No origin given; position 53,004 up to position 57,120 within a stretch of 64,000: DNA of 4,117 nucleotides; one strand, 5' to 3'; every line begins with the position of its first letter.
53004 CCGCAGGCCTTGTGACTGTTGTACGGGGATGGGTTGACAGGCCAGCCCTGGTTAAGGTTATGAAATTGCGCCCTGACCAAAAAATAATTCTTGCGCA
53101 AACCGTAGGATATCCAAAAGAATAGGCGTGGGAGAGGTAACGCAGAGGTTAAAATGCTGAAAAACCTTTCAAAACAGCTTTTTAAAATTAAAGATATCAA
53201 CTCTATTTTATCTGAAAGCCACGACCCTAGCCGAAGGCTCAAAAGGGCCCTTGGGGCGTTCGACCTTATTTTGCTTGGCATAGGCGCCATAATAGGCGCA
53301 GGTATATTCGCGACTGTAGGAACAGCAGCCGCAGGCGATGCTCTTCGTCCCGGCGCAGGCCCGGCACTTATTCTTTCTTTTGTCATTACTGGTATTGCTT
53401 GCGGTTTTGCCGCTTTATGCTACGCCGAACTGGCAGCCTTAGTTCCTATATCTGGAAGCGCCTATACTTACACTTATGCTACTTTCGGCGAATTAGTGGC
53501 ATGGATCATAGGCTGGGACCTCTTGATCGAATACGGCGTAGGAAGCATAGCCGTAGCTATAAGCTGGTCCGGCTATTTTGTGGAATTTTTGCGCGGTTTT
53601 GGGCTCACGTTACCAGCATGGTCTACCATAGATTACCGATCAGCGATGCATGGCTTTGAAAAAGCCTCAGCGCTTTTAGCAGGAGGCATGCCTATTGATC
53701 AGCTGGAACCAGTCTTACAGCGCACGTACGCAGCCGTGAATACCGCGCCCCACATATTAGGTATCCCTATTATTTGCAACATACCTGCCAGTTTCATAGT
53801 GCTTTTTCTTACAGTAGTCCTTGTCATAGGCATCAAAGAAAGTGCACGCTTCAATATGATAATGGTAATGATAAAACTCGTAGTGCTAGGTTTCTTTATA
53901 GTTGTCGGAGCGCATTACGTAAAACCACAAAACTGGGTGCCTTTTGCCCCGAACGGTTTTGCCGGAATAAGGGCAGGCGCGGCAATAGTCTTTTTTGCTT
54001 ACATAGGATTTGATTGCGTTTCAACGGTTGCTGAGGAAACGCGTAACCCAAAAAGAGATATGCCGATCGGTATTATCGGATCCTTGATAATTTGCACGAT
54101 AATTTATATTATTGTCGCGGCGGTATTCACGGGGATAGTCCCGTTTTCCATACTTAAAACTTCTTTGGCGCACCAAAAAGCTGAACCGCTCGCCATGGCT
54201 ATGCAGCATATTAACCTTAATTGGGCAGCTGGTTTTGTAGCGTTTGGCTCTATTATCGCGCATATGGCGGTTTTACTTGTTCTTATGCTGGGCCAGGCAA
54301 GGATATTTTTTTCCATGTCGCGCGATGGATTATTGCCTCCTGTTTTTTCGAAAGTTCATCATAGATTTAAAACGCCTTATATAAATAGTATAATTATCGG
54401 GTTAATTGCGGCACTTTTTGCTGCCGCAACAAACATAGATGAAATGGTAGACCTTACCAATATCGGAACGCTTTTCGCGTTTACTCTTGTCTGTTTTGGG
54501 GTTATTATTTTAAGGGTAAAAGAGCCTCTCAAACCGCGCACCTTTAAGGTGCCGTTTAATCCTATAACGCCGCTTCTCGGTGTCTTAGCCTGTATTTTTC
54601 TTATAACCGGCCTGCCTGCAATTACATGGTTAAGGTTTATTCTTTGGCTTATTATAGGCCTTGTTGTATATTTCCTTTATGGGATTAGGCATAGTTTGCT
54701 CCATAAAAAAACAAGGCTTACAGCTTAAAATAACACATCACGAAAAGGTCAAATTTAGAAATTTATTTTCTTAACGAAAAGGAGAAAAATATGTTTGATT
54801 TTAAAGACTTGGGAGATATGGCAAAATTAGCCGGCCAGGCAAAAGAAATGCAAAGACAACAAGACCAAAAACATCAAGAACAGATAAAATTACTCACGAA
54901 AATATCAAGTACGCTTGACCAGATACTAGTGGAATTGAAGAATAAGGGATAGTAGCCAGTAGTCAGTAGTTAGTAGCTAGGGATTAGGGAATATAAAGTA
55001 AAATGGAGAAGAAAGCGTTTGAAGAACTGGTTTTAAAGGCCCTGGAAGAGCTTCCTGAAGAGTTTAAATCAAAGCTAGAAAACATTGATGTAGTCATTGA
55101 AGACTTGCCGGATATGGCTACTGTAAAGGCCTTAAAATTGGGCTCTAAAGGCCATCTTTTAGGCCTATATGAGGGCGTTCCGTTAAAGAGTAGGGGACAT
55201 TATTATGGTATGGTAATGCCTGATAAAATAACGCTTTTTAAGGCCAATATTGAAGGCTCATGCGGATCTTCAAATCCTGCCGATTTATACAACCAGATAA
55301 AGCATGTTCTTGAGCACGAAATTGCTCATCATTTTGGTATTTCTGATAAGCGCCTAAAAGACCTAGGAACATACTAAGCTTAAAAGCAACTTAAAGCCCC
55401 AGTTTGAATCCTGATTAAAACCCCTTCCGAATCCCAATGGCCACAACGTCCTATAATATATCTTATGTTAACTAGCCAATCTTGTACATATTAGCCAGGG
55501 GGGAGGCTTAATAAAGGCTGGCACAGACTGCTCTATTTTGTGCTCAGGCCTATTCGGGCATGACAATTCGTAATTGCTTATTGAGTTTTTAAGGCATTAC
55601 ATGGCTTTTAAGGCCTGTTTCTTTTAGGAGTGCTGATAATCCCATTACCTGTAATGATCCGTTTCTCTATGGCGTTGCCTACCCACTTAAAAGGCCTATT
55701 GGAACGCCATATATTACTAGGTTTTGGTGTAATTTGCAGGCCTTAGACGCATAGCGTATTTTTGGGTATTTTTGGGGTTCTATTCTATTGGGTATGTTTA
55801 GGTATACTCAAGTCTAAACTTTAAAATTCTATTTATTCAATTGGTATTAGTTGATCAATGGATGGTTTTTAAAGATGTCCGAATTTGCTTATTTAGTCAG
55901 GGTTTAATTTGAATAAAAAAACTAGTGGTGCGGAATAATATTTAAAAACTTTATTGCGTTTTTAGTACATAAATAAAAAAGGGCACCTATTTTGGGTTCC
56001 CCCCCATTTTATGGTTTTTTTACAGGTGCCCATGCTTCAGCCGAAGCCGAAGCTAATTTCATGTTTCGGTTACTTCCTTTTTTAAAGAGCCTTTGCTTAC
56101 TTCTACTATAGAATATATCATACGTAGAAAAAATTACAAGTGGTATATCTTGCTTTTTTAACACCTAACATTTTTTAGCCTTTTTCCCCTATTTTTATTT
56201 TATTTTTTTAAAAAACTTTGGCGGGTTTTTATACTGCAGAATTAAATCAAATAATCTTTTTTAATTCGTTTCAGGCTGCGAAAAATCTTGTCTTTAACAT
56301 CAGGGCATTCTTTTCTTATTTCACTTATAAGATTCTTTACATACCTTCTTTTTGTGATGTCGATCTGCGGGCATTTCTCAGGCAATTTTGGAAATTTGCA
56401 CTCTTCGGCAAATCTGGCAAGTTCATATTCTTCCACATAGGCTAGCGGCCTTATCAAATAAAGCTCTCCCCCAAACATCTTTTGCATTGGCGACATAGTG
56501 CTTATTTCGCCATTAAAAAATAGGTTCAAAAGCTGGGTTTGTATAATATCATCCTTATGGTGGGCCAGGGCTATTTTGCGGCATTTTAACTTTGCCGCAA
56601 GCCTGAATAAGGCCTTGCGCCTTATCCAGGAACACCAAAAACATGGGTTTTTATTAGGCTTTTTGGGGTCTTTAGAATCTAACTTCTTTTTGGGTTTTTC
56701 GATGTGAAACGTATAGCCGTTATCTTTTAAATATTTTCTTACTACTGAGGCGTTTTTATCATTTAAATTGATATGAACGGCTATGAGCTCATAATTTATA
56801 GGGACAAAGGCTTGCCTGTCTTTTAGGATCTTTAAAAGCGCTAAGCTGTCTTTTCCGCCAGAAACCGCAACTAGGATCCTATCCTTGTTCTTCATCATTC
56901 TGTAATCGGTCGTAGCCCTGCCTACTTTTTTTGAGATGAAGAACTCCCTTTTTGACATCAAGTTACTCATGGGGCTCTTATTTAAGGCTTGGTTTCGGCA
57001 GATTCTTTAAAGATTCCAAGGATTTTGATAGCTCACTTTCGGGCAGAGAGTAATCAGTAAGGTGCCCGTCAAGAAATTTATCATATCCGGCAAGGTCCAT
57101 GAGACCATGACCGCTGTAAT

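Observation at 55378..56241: Probable replication terminus: candidate dif site in an 860-bp ORF-free island at a perfect convergent strand switch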

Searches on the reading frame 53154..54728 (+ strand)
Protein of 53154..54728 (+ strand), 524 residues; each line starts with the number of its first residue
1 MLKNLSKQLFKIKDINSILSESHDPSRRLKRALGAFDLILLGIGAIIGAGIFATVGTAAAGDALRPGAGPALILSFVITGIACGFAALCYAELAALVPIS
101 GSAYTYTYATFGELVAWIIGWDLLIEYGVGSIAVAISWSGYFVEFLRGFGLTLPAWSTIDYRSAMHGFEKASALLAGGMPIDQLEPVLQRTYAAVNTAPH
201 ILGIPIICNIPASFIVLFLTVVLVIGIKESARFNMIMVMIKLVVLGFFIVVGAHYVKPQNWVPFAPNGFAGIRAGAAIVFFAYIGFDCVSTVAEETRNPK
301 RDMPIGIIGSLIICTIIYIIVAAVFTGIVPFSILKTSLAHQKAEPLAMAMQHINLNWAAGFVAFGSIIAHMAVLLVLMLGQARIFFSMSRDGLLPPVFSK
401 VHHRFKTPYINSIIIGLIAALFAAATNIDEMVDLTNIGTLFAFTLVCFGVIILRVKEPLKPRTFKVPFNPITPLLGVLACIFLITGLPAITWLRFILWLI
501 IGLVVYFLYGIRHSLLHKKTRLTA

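Call 10: search_protein_families(library=pfam, proteins=[window:53154-54728:+])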
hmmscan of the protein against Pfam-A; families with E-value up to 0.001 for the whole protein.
window:53154-54728:+ (524 aa): 3 families
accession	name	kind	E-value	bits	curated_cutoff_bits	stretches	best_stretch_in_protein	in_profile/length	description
PF13520.12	AA_permease_2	-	9.1e-58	196.6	27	1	33-498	1-420/427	Amino acid permease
PF00324.27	AA_permease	-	1.4e-39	136.6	24.6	1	38-505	2-450/470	Amino acid permease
PF13906.12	AA_permease_C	-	2.3e-15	56.9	27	1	464-514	1-51/51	C-terminus of AA_permease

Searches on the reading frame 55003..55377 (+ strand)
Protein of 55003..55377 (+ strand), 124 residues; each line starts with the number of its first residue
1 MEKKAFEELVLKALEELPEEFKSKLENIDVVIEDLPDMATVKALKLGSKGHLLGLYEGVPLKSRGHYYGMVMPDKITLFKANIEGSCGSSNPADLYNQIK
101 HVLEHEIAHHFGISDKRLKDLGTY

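Call 10: search_protein_families(library=pfam, proteins=[window:55003-55377:+])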
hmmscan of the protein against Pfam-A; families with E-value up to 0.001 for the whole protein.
window:55003-55377:+ (124 aa): 1 family
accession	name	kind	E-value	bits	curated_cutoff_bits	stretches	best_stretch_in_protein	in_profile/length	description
PF06262.17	Zincin_1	-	2.1e-26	92.2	22.4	1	25-122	1-96/97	Zincin-like metallopeptidase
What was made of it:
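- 55003..55377 (+): Zincin_1 (PF06262) gene, last gene of the left array. It ends 68 nt before dif. Pfam E 2e-26 (call 10).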

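Call 61: search_protein_families(library=ncbifam, proteins=[window:55003-55377:+])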
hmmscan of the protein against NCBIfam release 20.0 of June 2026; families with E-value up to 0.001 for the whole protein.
window:55003-55377:+ (124 aa): 0 families

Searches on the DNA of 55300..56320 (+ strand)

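Call 33: search_rna_families(source=window, start=55300, end=56320, threshold=evalue, max_evalue=5)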
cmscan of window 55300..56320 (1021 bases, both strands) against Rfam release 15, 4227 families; matches with E-value up to 5: 3.
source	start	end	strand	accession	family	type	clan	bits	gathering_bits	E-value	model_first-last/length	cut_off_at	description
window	56135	56234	-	RF02857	30_255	Gene; sRNA;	-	20.9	197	1.4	1-213/213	no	Leptospira sRNA 30_255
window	55911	56076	+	RF01474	rli42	Gene; sRNA;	-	14.3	80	2.3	1-171/171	no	Listeia sRNA rli42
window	55966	56085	+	RF01808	MicX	Gene; sRNA;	-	14.2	75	2.5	1-194/194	no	MicX Vibrio cholerae sRNA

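Call 35: search_dna_similar(query=window:55378-56241:+, collection=phages, mode=distant, max_evalue=0.01)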
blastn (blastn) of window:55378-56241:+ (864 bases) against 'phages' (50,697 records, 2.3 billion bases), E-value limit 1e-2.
No match.

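Call 62: search_dna_similar(query=window:55378-56241:+, collection=plasmids, mode=distant, max_evalue=0.01)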
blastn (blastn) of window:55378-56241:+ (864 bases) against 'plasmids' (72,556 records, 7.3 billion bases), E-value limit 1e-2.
No match.
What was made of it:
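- There is no ORF and no similarity to any phage or plasmid record (calls 35, 62).
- Tried and rejected: No blastn match in either collection (calls 35, 62).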

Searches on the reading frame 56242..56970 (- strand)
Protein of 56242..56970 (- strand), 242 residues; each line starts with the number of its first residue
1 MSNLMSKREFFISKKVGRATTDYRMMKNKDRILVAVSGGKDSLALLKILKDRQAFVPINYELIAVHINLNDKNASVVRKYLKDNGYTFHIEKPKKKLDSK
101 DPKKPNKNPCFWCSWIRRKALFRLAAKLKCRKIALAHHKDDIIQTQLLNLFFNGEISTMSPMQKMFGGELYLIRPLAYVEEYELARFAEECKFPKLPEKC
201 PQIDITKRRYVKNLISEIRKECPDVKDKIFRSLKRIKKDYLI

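Call 10: search_protein_families(library=pfam, proteins=[window:56242-56970:-])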
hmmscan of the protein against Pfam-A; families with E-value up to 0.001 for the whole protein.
window:56242-56970:- (242 aa): 1 family
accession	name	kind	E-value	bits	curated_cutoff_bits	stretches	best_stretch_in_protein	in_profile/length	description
PF01171.26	ATP_bind_3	-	4.7e-18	66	27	1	32-193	2-161/182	PP-loop family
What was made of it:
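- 56242..56970 (-): TtcA-like PP-loop tRNA thiolation gene, last gene of the right array. Its stop codon is 768 nt from dif. Pfam ATP_bind_3 (call 10).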

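Call 61: search_protein_families(library=ncbifam, proteins=[window:56242-56970:-])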
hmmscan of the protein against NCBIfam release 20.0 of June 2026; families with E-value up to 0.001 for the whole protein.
window:56242-56970:- (242 aa): 7 families
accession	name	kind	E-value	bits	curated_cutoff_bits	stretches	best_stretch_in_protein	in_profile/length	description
NF007972.0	PRK10696.1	equivalog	9.3e-59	199.1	272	1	7-241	19-256/295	tRNA 2-thiocytidine(32) synthetase TtcA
TIGR02432.1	lysidine_TilS_N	equivalog_domain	1.7e-22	80.3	93.6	1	31-212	1-184/189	tRNA lysidine(34) synthetase TilS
NF049949.1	tRNAsynTtuAPyrococ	equivalog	1.6e-15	57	450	1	11-232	29-252/292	tRNA-5-methyluridine(54) 2-sulfurtransferase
NF047749.1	tRNAThiolNcsA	equivalog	9.3e-12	44.7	500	1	28-231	52-273/322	tRNA 2-thiolation protein NcsA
NF007942.0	PRK10660.1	equivalog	9.6e-07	27.9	606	1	24-212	12-196/439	tRNA lysidine(34) synthetase TilS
TIGR00268.2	TIGR00268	equivalog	1.2e-06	28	150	1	25-142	9-124/259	ATP-dependent sacrificial sulfur transferase LarE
TIGR00269.1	TIGR00269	hypoth_equivalog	4.2e-05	23.8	62.75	1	173-236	4-67/104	TIGR00269 family protein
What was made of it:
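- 56242..56970 (-): NCBIfam TtcA model 199 bits, below the cut-off of 272 (call 61).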
